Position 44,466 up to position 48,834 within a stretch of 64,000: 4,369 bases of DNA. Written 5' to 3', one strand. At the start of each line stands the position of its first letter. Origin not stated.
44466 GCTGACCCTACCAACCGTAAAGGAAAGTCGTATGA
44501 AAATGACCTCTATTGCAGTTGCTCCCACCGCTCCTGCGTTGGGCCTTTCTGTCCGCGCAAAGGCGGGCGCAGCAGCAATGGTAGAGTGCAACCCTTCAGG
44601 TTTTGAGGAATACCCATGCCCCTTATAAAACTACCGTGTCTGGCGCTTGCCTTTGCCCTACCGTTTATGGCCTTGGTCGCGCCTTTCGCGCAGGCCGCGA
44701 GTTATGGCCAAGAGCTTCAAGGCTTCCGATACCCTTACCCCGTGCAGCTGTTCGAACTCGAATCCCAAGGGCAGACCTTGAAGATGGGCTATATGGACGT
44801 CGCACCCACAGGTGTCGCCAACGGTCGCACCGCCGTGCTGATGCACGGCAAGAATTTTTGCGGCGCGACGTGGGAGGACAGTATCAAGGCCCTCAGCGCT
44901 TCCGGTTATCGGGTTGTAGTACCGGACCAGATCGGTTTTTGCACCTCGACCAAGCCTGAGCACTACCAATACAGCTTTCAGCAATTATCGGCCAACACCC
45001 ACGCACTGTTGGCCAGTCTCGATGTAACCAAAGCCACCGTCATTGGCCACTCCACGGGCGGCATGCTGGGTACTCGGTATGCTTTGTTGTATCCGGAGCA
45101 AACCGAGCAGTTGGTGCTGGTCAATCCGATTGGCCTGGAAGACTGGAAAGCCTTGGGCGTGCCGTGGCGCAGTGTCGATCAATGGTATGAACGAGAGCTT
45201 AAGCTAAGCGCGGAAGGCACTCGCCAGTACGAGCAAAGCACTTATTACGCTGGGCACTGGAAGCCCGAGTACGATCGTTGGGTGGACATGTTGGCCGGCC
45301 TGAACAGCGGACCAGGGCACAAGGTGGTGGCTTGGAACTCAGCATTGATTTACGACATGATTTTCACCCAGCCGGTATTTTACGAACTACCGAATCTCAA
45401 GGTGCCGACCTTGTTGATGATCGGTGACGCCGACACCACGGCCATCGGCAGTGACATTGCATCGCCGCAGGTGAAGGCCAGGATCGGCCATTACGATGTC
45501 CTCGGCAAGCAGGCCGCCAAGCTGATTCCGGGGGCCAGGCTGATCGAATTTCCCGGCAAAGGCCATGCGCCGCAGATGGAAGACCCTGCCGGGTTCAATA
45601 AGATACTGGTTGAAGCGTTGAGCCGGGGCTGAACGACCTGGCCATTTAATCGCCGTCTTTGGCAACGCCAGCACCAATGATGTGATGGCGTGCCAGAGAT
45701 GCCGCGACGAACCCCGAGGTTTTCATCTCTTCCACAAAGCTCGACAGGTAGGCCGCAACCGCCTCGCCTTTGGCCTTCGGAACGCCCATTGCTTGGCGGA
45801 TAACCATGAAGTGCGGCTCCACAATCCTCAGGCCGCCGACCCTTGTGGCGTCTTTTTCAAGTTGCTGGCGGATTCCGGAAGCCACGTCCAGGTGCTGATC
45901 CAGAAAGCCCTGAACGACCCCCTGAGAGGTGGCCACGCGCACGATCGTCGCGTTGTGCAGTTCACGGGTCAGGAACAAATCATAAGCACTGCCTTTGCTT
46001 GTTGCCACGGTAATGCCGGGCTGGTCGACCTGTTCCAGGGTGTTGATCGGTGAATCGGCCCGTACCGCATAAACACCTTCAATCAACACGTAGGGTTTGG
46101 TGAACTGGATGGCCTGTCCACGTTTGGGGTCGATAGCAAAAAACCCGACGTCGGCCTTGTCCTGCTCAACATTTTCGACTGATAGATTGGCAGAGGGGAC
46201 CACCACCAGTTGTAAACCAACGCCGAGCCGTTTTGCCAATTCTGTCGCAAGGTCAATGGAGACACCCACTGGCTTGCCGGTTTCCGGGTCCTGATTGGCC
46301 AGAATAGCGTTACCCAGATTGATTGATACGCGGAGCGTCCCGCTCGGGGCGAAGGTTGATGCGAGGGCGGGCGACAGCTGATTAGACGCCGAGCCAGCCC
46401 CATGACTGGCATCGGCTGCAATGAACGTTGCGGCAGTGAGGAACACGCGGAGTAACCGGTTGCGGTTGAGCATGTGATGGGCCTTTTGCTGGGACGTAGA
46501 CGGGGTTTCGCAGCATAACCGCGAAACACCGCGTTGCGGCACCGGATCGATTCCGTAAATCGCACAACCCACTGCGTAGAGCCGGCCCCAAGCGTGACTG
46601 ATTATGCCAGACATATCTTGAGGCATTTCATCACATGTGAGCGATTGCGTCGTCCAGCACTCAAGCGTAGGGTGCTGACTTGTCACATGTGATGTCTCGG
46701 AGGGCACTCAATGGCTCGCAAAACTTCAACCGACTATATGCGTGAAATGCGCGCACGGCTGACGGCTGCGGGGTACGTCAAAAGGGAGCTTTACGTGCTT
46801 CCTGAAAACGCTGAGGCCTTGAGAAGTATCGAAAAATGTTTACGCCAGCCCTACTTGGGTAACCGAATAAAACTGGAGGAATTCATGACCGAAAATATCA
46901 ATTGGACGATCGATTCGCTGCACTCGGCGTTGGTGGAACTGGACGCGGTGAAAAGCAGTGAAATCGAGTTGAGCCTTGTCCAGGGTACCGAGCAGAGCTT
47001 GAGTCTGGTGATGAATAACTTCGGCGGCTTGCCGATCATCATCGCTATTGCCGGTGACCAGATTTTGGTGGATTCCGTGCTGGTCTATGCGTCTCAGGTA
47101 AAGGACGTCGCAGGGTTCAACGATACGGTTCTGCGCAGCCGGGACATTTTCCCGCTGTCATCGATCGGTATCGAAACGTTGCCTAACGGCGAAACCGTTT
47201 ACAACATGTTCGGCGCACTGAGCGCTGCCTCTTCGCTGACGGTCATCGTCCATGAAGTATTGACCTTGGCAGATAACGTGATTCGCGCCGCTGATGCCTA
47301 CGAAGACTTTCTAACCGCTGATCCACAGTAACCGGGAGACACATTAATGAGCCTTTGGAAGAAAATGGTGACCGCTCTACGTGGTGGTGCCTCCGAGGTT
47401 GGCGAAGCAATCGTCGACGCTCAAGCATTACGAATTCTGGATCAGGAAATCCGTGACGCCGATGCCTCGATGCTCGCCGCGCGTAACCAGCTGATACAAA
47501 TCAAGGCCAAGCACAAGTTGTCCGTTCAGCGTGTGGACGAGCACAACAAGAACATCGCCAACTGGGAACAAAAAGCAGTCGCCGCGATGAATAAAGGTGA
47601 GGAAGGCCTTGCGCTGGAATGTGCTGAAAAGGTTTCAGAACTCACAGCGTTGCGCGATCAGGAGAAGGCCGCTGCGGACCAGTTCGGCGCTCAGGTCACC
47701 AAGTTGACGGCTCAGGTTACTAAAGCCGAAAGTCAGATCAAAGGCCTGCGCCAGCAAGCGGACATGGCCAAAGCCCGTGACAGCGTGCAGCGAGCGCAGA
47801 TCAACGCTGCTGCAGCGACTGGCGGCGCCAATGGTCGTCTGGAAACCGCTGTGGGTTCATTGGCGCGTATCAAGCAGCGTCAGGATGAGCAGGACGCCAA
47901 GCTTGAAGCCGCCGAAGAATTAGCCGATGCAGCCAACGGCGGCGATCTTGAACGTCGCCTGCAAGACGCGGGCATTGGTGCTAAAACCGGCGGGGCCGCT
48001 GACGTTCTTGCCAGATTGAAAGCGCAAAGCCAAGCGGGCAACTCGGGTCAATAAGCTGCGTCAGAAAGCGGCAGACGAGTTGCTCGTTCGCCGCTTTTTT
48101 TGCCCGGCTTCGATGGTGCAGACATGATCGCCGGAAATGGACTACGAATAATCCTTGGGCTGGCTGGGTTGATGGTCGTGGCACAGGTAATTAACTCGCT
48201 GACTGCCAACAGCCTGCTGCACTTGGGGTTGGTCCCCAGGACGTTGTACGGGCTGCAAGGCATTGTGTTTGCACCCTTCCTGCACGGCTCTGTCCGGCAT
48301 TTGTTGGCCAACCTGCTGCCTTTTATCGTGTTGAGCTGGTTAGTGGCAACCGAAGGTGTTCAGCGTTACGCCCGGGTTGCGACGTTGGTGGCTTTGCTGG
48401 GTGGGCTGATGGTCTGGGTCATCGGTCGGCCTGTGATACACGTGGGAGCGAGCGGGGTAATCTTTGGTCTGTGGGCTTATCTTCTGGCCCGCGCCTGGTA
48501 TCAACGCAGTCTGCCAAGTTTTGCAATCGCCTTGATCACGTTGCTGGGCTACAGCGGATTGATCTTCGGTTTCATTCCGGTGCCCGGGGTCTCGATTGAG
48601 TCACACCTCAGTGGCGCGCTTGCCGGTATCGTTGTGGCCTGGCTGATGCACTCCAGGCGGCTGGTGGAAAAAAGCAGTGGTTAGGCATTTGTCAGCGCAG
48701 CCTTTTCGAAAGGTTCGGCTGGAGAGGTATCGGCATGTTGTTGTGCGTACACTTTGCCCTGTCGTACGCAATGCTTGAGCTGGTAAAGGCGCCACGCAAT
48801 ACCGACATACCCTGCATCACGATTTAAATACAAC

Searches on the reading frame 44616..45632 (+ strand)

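Call 7: search_protein_families(library=pfam, proteins=[window:44616-45632:+])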
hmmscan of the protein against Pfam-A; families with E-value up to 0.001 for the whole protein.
window:44616-45632:+ (338 aa): 4 families
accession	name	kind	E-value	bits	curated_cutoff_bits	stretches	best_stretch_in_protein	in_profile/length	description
PF00561.26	Abhydrolase_1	-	2.8e-23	83.3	25.8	1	75-324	5-245/245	alpha/beta hydrolase fold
PF12697.13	Abhydrolase_6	-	7.5e-19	69.7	26.3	1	74-328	2-215/217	Alpha/beta hydrolase family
PF12146.15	Hydrolase_4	-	8.4e-15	55.2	27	1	73-274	7-203/239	Serine aminopeptidase, S33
PF03096.20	Ndr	-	0.00021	20.6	23.3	1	115-173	75-134/283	Ndr family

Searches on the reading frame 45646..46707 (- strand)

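Call 7: search_protein_families(library=pfam, proteins=[window:45646-46707:-])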
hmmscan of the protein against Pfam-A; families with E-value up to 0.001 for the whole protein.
window:45646-46707:- (353 aa): 2 families
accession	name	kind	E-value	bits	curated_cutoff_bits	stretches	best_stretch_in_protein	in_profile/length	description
PF00497.25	SBP_bac_3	-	3.4e-15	56.4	26.4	1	142-336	17-124/132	Bacterial extracellular solute-binding proteins, family 3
PF12974.12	Phosphonate-bd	-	4e-05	23.6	27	1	153-295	19-183/242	ABC transporter, phosphonate, periplasmic substrate-binding protein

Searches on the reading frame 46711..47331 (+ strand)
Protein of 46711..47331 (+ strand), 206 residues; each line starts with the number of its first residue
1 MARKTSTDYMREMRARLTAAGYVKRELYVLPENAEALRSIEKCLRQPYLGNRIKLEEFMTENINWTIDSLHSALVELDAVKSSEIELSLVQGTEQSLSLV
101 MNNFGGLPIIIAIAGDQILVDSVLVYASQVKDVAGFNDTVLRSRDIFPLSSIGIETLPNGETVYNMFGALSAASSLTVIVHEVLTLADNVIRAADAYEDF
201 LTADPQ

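Call 7: search_protein_families(library=pfam, proteins=[window:46711-47331:+])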
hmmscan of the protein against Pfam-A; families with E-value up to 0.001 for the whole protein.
window:46711-47331:+ (206 aa): 1 family
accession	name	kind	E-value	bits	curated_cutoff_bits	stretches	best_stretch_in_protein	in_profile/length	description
PF09938.14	DUF2170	-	2.8e-47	160.4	27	1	64-201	1-137/137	Uncharacterized protein conserved in bacteria (DUF2170)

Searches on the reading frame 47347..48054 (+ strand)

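Call 7: search_protein_families(library=pfam, proteins=[window:47347-48054:+])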
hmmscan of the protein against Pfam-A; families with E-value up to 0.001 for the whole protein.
window:47347-48054:+ (235 aa): 1 family
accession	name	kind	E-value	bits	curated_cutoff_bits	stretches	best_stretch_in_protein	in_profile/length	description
PF04012.17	PspA_IM30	-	2.1e-42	145.6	33.9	1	2-227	1-217/220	PspA/IM30 family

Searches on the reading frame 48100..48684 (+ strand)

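Call 7: search_protein_families(library=pfam, proteins=[window:48100-48684:+])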
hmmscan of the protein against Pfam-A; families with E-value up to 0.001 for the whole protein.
window:48100-48684:+ (194 aa): 1 family
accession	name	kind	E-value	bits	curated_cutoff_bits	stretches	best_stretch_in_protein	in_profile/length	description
PF01694.28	Rhomboid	-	9.3e-22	78.2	22.6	1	54-185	6-142/143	Rhomboid domain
